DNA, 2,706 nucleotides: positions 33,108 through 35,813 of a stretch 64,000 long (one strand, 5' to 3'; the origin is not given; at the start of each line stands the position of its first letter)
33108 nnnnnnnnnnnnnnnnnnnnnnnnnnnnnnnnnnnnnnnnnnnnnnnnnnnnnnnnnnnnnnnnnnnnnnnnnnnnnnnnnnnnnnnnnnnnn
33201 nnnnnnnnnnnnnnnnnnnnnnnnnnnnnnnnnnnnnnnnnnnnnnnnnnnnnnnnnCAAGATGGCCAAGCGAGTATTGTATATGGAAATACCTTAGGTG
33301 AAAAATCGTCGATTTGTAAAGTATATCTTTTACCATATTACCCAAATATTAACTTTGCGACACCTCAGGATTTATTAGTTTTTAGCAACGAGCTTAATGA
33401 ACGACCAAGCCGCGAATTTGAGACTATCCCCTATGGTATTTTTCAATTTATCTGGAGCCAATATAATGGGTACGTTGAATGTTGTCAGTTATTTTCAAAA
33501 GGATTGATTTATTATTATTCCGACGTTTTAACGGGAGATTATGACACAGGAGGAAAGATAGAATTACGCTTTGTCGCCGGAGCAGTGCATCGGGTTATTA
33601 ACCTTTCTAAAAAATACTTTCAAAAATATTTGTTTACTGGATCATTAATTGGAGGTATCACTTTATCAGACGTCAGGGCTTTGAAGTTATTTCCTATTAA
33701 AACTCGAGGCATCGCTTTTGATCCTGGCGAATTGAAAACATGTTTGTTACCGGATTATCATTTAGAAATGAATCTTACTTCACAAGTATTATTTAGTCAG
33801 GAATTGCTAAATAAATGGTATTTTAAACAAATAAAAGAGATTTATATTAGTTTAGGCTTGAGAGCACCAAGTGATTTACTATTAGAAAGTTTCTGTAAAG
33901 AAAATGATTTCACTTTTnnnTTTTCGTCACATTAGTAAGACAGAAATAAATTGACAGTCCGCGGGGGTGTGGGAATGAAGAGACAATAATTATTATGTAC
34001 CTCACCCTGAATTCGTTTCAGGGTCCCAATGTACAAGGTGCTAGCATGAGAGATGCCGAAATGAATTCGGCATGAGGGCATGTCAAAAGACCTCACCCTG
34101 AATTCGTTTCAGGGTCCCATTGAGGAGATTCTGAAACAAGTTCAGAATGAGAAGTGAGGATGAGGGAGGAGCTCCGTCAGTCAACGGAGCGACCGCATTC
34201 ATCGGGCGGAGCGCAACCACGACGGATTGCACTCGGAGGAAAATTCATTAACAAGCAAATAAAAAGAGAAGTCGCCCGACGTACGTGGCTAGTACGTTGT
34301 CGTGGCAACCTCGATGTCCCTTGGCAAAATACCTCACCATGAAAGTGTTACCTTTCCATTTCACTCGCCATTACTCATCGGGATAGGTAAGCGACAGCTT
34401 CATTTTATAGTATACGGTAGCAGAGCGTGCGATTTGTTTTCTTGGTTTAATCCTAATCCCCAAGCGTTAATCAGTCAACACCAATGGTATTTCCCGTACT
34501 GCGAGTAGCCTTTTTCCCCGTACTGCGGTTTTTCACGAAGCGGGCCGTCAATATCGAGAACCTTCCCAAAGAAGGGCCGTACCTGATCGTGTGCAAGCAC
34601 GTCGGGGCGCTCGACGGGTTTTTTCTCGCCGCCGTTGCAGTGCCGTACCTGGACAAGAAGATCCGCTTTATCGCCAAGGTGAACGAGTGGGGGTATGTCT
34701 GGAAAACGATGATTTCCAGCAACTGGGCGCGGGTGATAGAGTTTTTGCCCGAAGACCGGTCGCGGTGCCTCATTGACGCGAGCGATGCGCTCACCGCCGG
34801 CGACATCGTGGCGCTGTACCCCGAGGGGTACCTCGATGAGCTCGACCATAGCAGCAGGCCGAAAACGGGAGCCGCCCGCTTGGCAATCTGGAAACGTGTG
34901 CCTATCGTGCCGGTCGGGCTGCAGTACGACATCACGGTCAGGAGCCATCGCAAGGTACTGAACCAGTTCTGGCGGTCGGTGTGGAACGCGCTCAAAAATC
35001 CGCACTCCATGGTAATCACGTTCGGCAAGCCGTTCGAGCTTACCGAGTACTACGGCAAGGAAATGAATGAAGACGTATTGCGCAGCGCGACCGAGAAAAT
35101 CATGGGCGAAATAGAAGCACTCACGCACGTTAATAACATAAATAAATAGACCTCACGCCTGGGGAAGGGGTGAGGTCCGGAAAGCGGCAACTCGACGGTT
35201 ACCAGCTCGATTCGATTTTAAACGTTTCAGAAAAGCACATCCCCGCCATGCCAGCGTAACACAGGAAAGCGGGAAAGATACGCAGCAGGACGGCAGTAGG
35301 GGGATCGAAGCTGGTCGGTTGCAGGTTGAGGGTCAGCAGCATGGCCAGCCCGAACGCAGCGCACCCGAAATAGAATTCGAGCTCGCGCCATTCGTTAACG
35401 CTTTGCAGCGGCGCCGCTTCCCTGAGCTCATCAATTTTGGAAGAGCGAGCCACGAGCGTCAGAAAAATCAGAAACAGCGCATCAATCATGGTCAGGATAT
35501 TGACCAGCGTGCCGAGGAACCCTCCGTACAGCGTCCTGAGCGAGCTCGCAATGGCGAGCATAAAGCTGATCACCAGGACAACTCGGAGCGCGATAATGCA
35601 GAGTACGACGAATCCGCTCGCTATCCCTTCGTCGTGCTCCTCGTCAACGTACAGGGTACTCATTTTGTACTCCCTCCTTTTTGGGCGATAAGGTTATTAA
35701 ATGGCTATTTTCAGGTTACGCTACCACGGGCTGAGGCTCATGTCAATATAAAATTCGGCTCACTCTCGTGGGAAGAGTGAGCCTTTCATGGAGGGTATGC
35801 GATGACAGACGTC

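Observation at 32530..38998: dnaK and dnaJ split by a 6.5-kb insert that opens with a strikingly AT-rich AlbA_2/Schlafen-like gene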

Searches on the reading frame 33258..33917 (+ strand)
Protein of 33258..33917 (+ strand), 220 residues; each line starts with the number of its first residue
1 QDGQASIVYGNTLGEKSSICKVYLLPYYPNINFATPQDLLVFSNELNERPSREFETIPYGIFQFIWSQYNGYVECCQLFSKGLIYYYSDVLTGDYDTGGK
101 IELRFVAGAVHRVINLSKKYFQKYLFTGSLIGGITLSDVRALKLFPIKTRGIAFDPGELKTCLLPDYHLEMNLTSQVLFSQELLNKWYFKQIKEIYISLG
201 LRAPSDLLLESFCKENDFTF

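Call 44: predict_structure(alignment_id=A2)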
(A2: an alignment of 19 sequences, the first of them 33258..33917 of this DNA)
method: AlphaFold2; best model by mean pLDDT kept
length: 220 residues; sequences in the alignment: 19
mean_pLDDT: 87.1   pTM: 0.85
mean pLDDT of the five models: 87.1, 87.1, 86.4, 86.3, 86.0
residues with pLDDT >= 90: 148; 70-90: 43; 50-70: 19; < 50: 10
segments of 3 or more residues with pLDDT < 50: 1-9
pLDDT, mean of each block of 10 residues (from residue 1): 37 71 91 95 76 87 86 92 95 76 95 96 95 95 91 74 93 97 97 95 94 90
secondary structure, 60 per line:
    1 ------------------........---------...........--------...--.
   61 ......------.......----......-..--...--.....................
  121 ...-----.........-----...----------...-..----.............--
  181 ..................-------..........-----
elements in order: E19-26 H36-46 E55-57 E60-66 E73-79 E84-89 E100-102 H103-123 E129-137 E143-145 E166-174 H175-178 H181-198 H206-215

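Call 47: fold_search(model_id=the predicted structure, library=pdb)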
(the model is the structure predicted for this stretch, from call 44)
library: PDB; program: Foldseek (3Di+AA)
matches with E <= 10: 555; with E <= 0.001: 0
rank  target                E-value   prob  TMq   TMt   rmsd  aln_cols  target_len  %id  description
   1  6eqt_B                3.2e-02  0.44  0.20  0.21  10.9       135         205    9  CRYSTAL STRUCTURE OF THE HUMAN KINETOCHORE PROTEIN CENP-N (released 2018-01-17)
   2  3c6k_B                5.1e-02  0.44  0.23  0.17   9.6       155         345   12  Crystal structure of human spermine synthase in complex with spermidine and 5-methylthioadenosine (released 2008-02-19)
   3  3c6k_D                1.0e-01  0.63  0.26  0.18   5.4       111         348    9  Crystal structure of human spermine synthase in complex with spermidine and 5-methylthioadenosine (released 2008-02-19)
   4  3k44_B                1.2e-01  0.13  0.17  0.25  14.6       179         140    7  Crystal Structure of Drosophila melanogaster Pur-alpha (released 2009-10-27)
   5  9cho                  1.3e-01  0.28  0.24  0.04   7.0       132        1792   16  Autoinhibited full-length LRRK2(I2020T) on microtubules with MLi-2 (released 2024-12-25)
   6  6y2r_A                1.6e-01  0.23  0.19  0.14  13.1       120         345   14  Escherichia coli R255A RnlA endoribonuclease (single alanine mutant of RnlA) (released 2021-05-12)
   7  6y2p_B                1.8e-01  0.54  0.19  0.13   4.8        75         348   13  Escherichia coli RnlA-RnlB Toxin-Antitoxin System. (released 2021-04-14)
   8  6y2r_B                1.8e-01  0.21  0.20  0.14  11.6       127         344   13  Escherichia coli R255A RnlA endoribonuclease (single alanine mutant of RnlA) (released 2021-05-12)
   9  8u8b_A                1.9e-01  0.23  0.23  0.04   7.0       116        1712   16  Cryo-EM structure of LRRK2 bound to type II inhibitor rebastinib (released 2024-01-31)
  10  5fgp_A                2.0e-01  0.12  0.18  0.26  14.1       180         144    7  Crystal structure of D. melanogaster Pur-alpha repeat I-II in complex with DNA. (released 2016-01-20)
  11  3k44_A                2.0e-01  0.10  0.18  0.25  14.3       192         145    7  Crystal Structure of Drosophila melanogaster Pur-alpha (released 2009-10-27)
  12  3c6m_A                2.1e-01  0.28  0.25  0.18  10.9       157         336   13  Crystal structure of human spermine synthase in complex with spermine and 5-methylthioadenosine (released 2008-02-19)
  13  6hjx_B                2.1e-01  0.03  0.13  0.11  25.6       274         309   12  X-ray structure of a pentameric ligand gated ion channel from Erwinia chrysanthemi (ELIC) 7'C pore mutant (L238C) in c (released 2019-10-09)
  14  8er0_A                2.4e-01  0.07  0.15  0.11  14.9       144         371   11  X-ray crystal structure of Tet(X6) bound to anhydrotetracycline (released 2023-04-26)
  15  6y2q_A                2.5e-01  0.21  0.21  0.15  10.8       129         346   10  Escherichia coli RnlA endoribonuclease (released 2021-05-12)
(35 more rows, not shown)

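Call 63: fold_search(model_id=the predicted structure, library=viral)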
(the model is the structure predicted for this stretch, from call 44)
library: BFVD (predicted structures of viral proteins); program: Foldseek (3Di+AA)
matches with E <= 10: 565; with E <= 0.001: 0
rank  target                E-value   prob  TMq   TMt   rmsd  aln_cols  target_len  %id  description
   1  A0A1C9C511            3.1e-03  0.51  0.23  0.23  17.9       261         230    9  Putative TATA-box-binding protein [Heterosigma akashiwo virus 01]
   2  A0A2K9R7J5            3.5e-03  0.63  0.25  0.20  13.1       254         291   10  (no name in the UniProt tables at hand)
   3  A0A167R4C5            4.4e-03  0.89  0.24  0.34   9.3       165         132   12  Uncharacterized protein [Powai lake megavirus]
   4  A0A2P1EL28            5.9e-03  0.96  0.28  0.43   9.6       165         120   13  Uncharacterized protein [Moumouvirus australiensis]
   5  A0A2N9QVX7            7.1e-03  0.23  0.18  0.09  16.9       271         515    8  (no name in the UniProt tables at hand)
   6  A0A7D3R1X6            9.5e-03  0.41  0.23  0.22  14.4       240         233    9  Uncharacterized protein [Fadolivirus FV1/VV64]
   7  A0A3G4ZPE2            1.1e-02  0.51  0.26  0.21  17.0       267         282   10  Uncharacterized protein [Terrestrivirus sp.]
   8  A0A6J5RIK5            1.2e-02  0.82  0.31  0.39  11.0       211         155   11  Uncharacterized protein [uncultured Caudovirales phage]
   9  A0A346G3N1            1.4e-02  0.47  0.28  0.22  18.9       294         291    8  (no name in the UniProt tables at hand)
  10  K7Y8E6                1.6e-02  0.93  0.29  0.46   9.4       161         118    9  Uncharacterized protein [Megavirus courdo11]
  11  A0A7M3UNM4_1          2.8e-02  0.47  0.23  0.08  12.9       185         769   10  Uncharacterized protein [Pyramimonas orientalis virus 01B]
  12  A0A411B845            2.9e-02  0.47  0.22  0.31   9.2       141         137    6  Uncharacterized protein [Aeromonas phage Asswx_1]
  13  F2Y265                2.9e-02  0.38  0.21  0.06  14.0       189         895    8  (no name in the UniProt tables at hand)
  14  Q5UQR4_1              4.2e-02  0.21  0.20  0.07  14.1       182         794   11  Uncharacterized protein R327 [Acanthamoeba polyphaga mimivirus]
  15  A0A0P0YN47            5.0e-02  0.47  0.22  0.08   9.6       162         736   11  (no name in the UniProt tables at hand)
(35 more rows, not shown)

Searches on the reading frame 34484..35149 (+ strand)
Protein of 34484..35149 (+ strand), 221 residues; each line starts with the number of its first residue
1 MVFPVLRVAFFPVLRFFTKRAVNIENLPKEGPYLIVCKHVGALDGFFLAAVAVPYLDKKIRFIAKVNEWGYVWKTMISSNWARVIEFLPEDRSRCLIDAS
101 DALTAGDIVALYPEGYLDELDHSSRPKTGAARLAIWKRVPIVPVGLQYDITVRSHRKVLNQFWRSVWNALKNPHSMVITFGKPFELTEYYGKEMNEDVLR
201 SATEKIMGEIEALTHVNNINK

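Call 5: search_protein_families(library=pfam, proteins=[window:34484-35149:+], max_evalue=0.01)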
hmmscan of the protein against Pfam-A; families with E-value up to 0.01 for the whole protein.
window:34484-35149:+ (221 aa): 1 family
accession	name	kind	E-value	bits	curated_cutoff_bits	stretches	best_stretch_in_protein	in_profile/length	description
PF01553.26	Acyltransferase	-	1.2e-14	54.7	23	1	22-146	5-131/132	Acyltransferase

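Call 7: search_protein_families(library=padloc, proteins=[window:34484-35149:+], max_evalue=0.1)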
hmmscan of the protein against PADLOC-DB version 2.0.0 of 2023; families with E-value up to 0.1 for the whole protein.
window:34484-35149:+ (221 aa): 0 families

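Call 8: search_protein_families(library=ncbifam, proteins=[window:34484-35149:+], max_evalue=0.1)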
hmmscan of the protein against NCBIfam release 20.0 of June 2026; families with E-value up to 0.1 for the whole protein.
window:34484-35149:+ (221 aa): 4 families
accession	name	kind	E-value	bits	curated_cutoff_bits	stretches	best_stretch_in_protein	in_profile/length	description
NF006386.0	PRK08633.1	equivalog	3.2e-12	45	1221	1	19-211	429-612/1147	acyl-[ACP]--phospholipid O-acyltransferase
TIGR00530.1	AGP_acyltrn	subfamily_domain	5.9e-11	42.2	102.95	1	22-146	7-129/130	1-acylglycerol-3-phosphate O-acyltransferase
NF053697.1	LyGlyAclTfGlsABct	equivalog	0.015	14.5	260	1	21-64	65-110/267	lyso-glycine lipid O-acyltransferase GlsA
NF052615.1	orn_lipid_OlsF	equivalog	0.047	12.2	620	1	20-145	69-195/570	bifunctional ornithine lipid synthase OlsF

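Call 68: find_encoding_contigs(protein=window:34484-35149:+, flank=6000, max_places=10)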
Protein window:34484-35149:+ (221 aa): 3 contigs read that carry it; 2 places shown.
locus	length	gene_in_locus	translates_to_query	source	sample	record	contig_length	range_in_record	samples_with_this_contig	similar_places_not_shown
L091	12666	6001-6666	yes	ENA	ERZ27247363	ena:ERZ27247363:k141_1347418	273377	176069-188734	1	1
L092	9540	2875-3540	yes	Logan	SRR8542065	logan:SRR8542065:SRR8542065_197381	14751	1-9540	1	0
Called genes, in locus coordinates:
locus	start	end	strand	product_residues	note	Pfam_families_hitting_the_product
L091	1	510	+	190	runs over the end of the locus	PF01628:HrcA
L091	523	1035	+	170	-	PF01025:GrpE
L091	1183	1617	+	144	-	PF04969:CS (weak), PF00011:HSP20, PF17886:ArsA_HSP20 (weak)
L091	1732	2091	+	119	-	-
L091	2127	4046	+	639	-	PF00012:HSP70, PF06723:MreB_Mbl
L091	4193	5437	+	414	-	PF04326:SLFN_AlbA_2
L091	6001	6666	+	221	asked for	PF01553:Acyltransferase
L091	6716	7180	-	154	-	-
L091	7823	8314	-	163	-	-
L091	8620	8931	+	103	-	PF11950:DUF3467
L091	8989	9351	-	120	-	-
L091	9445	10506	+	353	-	-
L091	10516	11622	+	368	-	PF00226:DnaJ, PF01556:DnaJ_C, PF00684:DnaJ_CXXCXGXG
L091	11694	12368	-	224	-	-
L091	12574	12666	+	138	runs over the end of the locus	-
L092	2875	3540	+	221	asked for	PF01553:Acyltransferase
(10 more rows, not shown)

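Call 69: find_homologous_proteins(query=window:34484-35149:+, max_evalue=1e-20)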
Query window:34484-35149:+ (221 aa): 17 proteins with E <= 1e-20 among 214 candidates.
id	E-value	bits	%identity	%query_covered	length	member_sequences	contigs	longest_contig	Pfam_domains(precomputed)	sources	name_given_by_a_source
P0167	1.2e-146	504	100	100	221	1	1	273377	PF01553.27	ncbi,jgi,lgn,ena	ncbi:MAG: lysophospholipid acyltransferase family protein [Patescibacteria group bacterium]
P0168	1.2e-94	334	63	100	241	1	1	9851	PF01553.27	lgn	-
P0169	2.1e-89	317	60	99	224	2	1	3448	PF01553.27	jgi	-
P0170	4.7e-87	309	63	94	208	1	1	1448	PF01553.27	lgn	-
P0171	1.6e-82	294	56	100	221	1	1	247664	PF01553.27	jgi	-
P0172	3.0e-75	271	53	100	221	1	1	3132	PF01553.27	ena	-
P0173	9.4e-70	253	54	92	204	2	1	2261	PF01553.27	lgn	-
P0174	9.5e-66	239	50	100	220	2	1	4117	PF01553.27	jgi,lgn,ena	-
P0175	9.3e-63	230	48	99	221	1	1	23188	PF01553.27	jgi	-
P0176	1.6e-62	229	47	98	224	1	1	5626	PF01553.27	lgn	-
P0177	6.6e-60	220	43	99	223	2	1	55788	PF01553.27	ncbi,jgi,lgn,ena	ncbi:MAG: lysophospholipid acyltransferase family protein [Patescibacteria group bacterium]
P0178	2.2e-59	219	46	98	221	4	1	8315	PF01553.27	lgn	-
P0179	1.3e-55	206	42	98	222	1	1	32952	PF01553.27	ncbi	-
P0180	2.7e-54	202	47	89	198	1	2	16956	PF01553.27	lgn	-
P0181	8.4e-54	200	46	90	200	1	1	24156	PF01553.27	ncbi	ncbi:MAG: lysophospholipid acyltransferase family protein, partial [Patescibacteria group bacterium]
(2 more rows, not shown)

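Call 70: find_encoding_contigs(protein=P0168, flank=9000, max_places=2)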
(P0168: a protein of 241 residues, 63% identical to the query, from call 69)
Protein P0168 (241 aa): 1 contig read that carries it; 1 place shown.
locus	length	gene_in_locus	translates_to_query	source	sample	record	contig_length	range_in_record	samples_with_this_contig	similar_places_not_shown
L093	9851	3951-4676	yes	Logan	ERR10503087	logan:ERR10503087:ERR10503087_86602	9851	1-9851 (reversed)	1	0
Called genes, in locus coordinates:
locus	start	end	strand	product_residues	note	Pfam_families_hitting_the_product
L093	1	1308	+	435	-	?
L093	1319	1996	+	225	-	-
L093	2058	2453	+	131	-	-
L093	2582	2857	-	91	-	-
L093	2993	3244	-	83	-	-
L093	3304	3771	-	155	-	-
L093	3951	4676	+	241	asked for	PF01553:Acyltransferase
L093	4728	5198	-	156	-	-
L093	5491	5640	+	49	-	-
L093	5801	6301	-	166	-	-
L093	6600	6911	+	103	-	PF11950:DUF3467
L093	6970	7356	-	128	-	-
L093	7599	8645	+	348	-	-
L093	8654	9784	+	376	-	PF00226:DnaJ, PF01556:DnaJ_C, PF00684:DnaJ_CXXCXGXG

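Call 71: find_encoding_contigs(protein=P0171, flank=10000, max_places=2)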
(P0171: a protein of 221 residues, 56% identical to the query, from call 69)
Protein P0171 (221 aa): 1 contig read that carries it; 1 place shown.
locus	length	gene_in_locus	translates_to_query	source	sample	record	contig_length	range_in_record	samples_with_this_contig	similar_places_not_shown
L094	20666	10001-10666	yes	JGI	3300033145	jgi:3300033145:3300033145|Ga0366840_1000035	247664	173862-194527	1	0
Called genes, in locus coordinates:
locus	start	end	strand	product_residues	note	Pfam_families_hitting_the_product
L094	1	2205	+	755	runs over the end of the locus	PF01138:RNase_PH, PF03725:RNase_PH_C, PF03726:PNPase, PF01138:RNase_PH, PF03725:RNase_PH_C (weak), PF00013:KH_1, PF00575:S1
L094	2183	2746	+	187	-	PF00406:ADK (faint), PF02224:Cytidylate_kin (weak), PF13189:Cytidylate_kin2, PF13207:AAA_17, PF13238:AAA_18, PF13671:AAA_33 (faint), PF01202:SKI (faint)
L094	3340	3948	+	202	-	PF01351:RNase_HII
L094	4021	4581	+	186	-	PF01209:Ubie_methyltran, PF13847:Methyltransf_31, PF08241:Methyltransf_11, PF13649:Methyltransf_25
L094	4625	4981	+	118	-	PF08378:NERD, PF02021:UPF0102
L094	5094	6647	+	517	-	PF08529:NusA_N, PF13184:KH_NusA_1st, PF26594:KH_NusA_2nd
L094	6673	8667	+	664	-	PF03030:H_PPase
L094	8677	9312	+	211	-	PF01553:Acyltransferase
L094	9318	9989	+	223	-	PF01553:Acyltransferase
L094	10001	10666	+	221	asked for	PF01553:Acyltransferase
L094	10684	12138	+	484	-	PF00501:AMP-binding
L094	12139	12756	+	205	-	PF01066:CDP-OH_P_transf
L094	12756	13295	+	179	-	PF01864:CarS-like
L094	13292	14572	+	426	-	PF05697:Trigger_N, PF00254:FKBP_C, PF05698:Trigger_C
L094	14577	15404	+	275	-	PF01261:AP_endonuc_2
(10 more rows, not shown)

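Call 73: search_protein_families(library=padloc, proteins=[L093:1319-1996:+, L093:2058-2453:+, L093:2582-2857:-, L093:2993-3244:-, L093:3304-3771:-], max_evalue=0.01)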
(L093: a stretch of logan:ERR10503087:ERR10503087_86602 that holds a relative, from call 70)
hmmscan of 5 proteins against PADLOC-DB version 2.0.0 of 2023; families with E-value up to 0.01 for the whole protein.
L093:1319-1996:+ (225 aa): 2 families
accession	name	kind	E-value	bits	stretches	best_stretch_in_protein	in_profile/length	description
PDLC04634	PDC-M40C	-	6.2e-05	20.8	1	80-131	176-227/344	-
PDLC00647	ZorA3|ZorA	-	0.0026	14.3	1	67-128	530-584/780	MotA/ExbB/TolQ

L093:2058-2453:+ (131 aa): 0 families

L093:2582-2857:- (91 aa): 0 families

L093:2993-3244:- (83 aa): 0 families

L093:3304-3771:- (155 aa): 0 families

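Call 74: search_protein_families(library=phrogs, proteins=[L093:1319-1996:+, L093:2058-2453:+, L093:2582-2857:-, L093:2993-3244:-, L093:3304-3771:-], max_evalue=0.01)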
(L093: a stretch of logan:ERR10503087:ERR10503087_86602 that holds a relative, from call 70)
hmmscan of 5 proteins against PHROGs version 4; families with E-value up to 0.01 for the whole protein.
L093:1319-1996:+ (225 aa): 4 families
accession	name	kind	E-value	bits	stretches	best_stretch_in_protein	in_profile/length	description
phrog_3793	-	unknown function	3.8e-05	24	1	39-122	45-125/272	-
phrog_5023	-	unknown function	9.8e-05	22.5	1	51-116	314-379/412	-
phrog_696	-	head and packaging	0.0015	19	1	74-138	137-201/263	major head protein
phrog_3519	-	tail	0.0065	16.1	1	31-214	419-554/959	tail length tape measure protein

L093:2058-2453:+ (131 aa): 0 families

L093:2582-2857:- (91 aa): 0 families

L093:2993-3244:- (83 aa): 0 families

L093:3304-3771:- (155 aa): 0 families

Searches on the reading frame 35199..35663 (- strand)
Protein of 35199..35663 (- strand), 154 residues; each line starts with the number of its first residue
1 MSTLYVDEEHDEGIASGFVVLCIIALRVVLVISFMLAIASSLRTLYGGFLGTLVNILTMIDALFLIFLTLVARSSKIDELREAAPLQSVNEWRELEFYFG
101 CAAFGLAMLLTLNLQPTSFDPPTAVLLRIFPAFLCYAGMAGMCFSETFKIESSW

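Call 5: search_protein_families(library=pfam, proteins=[window:35199-35663:-], max_evalue=0.01)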
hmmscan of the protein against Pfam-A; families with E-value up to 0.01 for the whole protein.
window:35199-35663:- (154 aa): 0 families

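Call 7: search_protein_families(library=padloc, proteins=[window:35199-35663:-], max_evalue=0.1)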
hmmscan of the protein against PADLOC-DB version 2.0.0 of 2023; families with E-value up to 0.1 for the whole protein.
window:35199-35663:- (154 aa): 0 families

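Call 8: search_protein_families(library=ncbifam, proteins=[window:35199-35663:-], max_evalue=0.1)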
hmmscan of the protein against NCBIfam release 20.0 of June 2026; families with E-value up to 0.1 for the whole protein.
window:35199-35663:- (154 aa): 1 family
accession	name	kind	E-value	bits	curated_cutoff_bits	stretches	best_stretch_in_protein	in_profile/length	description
NF033773.1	tellur_TrgA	subfamily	0.02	15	40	1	11-67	61-117/145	TrgA family protein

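Call 74: search_protein_families(library=phrogs, proteins=[window:35199-35663:-], max_evalue=0.01)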
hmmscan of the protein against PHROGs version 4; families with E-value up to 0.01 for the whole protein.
window:35199-35663:- (154 aa): 0 families
